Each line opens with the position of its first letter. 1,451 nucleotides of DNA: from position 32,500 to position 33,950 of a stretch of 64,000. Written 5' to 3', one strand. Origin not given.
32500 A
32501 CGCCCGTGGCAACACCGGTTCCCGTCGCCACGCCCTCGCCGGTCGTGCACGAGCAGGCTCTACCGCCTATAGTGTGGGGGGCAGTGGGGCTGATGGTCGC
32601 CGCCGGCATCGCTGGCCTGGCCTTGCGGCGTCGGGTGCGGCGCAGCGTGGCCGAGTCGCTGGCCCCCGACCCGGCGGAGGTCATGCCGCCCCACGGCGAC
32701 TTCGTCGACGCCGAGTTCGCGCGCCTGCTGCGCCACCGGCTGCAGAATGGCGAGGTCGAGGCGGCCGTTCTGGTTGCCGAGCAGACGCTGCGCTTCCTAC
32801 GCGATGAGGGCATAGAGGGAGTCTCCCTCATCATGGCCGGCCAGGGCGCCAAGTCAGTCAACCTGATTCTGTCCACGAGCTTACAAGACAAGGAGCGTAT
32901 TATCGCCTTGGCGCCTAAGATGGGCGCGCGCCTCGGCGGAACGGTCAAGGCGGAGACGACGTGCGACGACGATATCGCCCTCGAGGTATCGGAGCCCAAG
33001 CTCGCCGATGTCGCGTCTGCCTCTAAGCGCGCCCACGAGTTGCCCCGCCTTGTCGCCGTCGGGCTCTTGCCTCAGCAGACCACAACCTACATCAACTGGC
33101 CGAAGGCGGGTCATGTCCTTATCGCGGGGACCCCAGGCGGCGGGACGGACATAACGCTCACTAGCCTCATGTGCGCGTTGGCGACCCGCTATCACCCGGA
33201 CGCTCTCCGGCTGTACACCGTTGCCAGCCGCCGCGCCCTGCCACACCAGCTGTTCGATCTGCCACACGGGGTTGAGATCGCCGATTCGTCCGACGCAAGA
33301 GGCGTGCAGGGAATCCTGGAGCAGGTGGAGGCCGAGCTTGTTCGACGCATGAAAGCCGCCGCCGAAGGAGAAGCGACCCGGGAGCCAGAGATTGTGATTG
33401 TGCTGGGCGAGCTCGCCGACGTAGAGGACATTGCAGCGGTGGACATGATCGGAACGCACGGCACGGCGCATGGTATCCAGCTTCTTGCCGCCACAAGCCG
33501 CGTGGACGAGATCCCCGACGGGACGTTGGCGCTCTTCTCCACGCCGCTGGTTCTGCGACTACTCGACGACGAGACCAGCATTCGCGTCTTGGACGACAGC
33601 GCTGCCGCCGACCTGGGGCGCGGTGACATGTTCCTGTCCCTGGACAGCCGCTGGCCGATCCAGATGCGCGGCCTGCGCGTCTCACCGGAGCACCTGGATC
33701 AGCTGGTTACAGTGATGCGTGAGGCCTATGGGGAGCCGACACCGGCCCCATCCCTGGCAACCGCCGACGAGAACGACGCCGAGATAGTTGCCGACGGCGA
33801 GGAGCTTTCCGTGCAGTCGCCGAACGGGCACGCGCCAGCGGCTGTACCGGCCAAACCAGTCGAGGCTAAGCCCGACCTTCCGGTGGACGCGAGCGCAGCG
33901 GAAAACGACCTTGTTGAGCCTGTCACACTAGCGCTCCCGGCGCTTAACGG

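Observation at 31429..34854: Giant LysM-FtsK-like-BTAD protein closing the tad locus, with a Lys-less Walker A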

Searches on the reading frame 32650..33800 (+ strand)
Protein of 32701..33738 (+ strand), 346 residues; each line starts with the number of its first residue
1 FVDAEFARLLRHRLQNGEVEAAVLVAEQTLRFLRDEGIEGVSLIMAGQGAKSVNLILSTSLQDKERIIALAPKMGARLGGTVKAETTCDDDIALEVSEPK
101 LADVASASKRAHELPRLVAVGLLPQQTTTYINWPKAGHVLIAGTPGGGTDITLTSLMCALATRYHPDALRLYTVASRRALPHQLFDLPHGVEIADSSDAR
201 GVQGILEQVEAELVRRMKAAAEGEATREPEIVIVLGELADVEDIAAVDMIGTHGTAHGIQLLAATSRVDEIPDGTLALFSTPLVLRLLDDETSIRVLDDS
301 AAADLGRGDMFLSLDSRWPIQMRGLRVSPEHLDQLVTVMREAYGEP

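Call 13: search_solved_structures(query=window:32650-33800:+, max_evalue=1, show_alignments=3)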
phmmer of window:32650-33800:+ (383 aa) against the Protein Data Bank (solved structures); distinct sequences matched with E-value up to 1: 11.
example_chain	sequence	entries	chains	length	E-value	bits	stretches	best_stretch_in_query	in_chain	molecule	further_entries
7b9f_C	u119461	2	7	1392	3.7e-06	29.4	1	153-232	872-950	EccC5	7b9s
4nh0_A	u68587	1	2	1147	3.8e-06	29.3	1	153-235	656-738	Cell divisionFtsK/SpoIIIE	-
7np7_C1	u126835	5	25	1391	5.9e-06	28.7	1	153-235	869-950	ESX-5 secretion system protein EccC5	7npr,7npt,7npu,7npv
2ius_A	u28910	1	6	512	1.1e-05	27.8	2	243-371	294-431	DNA TRANSLOCASE FTSK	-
2iuu_A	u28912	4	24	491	2.7e-05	26.5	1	243-357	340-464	DNA TRANSLOCASE FTSK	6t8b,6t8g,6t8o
2iut_A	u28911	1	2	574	4.4e-05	25.8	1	243-357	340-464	DNA TRANSLOCASE FTSK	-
4lya_A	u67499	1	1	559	0.00018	23.8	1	115-242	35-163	Uncharacterized protein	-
4n1a_A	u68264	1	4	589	0.00022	23.5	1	152-235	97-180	Cell divisionFtsK/SpoIIIE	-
5fv0_A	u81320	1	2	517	0.0026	20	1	141-242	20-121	ESX secretion system protein EccC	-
10mt_a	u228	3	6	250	0.36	13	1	258-361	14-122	Silencing boundary-establishment protein FUB1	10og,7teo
9jv8_A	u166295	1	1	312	0.42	12.8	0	153-233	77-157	ESX-1 secretion system protein EccCb1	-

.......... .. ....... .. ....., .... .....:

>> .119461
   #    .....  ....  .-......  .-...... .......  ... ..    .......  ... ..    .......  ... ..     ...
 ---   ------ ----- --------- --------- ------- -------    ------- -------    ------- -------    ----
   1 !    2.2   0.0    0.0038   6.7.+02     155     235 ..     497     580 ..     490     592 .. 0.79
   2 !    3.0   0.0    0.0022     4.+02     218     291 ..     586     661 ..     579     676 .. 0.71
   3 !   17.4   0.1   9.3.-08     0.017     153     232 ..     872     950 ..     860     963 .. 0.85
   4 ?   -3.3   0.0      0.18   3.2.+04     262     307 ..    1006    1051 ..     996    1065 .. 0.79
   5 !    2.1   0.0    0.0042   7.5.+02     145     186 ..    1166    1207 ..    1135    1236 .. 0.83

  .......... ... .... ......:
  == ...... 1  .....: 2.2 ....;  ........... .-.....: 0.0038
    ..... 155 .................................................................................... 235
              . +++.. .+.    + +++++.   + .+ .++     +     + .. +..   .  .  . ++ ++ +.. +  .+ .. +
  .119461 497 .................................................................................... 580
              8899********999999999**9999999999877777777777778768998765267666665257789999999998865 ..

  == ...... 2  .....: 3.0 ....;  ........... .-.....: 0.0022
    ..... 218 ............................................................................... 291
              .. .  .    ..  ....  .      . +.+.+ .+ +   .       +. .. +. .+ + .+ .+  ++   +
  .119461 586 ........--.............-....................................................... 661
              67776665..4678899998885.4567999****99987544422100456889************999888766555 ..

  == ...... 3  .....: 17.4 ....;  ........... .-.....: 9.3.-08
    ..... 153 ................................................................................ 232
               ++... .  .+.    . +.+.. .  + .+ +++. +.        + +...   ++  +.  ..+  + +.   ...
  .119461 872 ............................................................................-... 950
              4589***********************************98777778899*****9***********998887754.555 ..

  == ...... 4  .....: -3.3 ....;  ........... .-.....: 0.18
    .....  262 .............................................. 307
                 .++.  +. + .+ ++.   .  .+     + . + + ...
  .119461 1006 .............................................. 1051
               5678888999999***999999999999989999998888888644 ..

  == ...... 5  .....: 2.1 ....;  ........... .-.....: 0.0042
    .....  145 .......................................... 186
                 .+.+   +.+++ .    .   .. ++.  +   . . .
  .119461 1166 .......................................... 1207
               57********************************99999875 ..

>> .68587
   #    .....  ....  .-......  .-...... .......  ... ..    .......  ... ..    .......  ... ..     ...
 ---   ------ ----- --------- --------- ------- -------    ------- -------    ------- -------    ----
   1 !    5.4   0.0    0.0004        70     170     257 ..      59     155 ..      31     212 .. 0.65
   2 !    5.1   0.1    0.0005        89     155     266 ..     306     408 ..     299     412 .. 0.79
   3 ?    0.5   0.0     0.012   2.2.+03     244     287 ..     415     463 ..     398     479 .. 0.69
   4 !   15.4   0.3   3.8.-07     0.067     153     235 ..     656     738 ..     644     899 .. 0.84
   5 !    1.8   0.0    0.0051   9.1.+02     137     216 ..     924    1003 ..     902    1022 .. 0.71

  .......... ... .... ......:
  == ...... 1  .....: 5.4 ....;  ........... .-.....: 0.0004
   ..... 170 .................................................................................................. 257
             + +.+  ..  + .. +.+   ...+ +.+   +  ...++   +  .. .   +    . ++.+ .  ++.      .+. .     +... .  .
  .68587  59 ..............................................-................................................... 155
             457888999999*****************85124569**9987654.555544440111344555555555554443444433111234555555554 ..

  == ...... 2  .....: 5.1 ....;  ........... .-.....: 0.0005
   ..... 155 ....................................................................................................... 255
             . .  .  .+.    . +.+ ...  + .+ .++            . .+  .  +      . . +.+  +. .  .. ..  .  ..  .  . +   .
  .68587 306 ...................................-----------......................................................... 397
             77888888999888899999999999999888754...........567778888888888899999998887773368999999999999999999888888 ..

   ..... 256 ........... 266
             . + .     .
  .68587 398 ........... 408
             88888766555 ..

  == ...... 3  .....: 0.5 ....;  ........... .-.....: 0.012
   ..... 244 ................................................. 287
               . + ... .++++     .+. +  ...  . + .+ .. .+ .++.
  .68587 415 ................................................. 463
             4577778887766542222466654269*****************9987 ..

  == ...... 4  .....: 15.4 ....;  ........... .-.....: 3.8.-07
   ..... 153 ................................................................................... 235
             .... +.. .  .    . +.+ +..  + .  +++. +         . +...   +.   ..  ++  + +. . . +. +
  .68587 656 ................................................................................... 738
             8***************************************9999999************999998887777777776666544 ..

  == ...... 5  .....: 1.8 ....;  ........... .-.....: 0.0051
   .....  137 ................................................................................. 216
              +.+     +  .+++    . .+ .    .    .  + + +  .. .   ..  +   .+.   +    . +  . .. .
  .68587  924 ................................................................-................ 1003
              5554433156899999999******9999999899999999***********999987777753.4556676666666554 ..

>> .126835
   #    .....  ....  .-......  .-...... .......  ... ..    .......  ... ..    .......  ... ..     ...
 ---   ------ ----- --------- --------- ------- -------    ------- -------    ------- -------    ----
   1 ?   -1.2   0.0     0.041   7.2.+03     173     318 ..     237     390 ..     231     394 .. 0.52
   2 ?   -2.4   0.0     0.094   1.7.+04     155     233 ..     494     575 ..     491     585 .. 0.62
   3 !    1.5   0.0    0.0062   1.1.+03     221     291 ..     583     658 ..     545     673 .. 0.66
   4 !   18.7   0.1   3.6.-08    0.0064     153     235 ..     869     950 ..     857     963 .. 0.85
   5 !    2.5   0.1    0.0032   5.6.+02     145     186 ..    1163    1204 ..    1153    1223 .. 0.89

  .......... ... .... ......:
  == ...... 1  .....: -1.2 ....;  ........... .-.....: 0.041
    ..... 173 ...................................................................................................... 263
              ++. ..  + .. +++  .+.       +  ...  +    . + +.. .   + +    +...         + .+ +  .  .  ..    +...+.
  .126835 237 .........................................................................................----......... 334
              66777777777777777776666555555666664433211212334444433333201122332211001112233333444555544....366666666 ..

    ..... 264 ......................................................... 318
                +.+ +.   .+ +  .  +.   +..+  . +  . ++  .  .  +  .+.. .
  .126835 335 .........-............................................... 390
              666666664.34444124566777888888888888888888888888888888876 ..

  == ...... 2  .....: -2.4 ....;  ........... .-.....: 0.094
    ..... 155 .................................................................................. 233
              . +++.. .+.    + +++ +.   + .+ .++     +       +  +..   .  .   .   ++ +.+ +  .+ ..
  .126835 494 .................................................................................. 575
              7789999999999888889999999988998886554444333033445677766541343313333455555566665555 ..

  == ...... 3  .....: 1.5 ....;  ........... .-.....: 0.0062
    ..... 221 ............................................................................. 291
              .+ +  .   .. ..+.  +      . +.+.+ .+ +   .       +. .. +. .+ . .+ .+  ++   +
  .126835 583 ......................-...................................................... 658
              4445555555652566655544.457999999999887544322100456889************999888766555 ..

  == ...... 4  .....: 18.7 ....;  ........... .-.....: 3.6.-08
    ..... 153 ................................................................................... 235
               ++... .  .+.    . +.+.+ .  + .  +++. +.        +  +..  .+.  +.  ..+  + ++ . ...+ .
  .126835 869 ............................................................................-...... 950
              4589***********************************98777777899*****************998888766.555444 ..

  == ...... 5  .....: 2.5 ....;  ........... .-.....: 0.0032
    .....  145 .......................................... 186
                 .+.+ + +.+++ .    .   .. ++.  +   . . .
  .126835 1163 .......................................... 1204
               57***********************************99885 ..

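Call 64: search_protein_representatives(protein=window:32701-33738:+)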
Query: 346 residues. Proteins with E-value up to 0.001 (for the whole library): 3296; up to 1e-10: 246; up to 1e-30: 91. The best 150 are listed.
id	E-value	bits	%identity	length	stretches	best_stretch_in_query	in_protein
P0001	2.3e-217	736.6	100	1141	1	1-346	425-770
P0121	5.4e-85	301.7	48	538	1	1-345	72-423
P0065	1.9e-84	299.9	48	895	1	1-346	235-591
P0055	7.9e-82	291.3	46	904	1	1-344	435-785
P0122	2.4e-81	289.6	45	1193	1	1-344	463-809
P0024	1.0e-80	287.6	45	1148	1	1-346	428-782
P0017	3.8e-80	285.7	47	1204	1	1-344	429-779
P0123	9.8e-80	284.4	47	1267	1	3-344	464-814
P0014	1.1e-79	284.2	44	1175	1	1-344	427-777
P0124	1.3e-78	280.7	46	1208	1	1-344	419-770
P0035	6.5e-77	275.1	45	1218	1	1-345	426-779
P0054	1.4e-76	274.0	46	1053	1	1-345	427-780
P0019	2.5e-74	266.6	46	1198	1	1-345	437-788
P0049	3.0e-73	263.0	43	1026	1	3-341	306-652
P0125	1.1e-69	251.3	42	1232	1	1-344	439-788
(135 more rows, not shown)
